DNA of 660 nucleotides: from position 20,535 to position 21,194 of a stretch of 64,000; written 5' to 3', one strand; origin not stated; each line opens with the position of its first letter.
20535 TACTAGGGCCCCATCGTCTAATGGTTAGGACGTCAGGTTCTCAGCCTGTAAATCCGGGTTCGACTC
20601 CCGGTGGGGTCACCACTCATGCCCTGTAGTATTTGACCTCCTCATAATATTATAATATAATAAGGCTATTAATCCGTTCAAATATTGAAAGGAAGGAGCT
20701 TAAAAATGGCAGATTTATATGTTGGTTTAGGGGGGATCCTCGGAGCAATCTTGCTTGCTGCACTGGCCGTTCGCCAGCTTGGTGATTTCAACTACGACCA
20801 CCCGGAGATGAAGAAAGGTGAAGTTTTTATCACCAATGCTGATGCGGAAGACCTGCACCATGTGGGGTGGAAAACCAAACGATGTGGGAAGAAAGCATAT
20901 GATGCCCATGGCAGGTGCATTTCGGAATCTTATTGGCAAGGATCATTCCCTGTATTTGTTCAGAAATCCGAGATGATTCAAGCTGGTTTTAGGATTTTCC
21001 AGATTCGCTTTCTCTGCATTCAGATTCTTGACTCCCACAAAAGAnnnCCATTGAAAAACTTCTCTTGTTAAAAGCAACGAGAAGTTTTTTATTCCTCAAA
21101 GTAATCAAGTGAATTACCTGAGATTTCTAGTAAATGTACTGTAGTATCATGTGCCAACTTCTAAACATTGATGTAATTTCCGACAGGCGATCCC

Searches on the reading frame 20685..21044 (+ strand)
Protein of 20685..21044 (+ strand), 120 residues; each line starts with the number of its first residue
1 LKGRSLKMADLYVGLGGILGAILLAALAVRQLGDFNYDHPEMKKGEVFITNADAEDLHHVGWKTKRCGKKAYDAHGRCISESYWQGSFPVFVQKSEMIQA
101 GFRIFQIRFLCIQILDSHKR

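Call 3: search_protein_families(library=pfam, proteins=[window:20685-21044:+], max_evalue=10)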
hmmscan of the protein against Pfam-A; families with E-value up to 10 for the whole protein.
window:20685-21044:+ (120 aa): 1 family
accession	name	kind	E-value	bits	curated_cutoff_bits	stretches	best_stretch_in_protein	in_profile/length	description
PF04683.19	Rpn13_ADRM1_Pru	-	0.11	13.4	25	1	39-71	19-51/102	Proteasome complex subunit Rpn13, Pru domain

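Call 4: search_protein_families(library=ncbifam, proteins=[window:20685-21044:+], max_evalue=10)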
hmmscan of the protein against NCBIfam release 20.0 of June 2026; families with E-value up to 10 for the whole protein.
window:20685-21044:+ (120 aa): 0 families
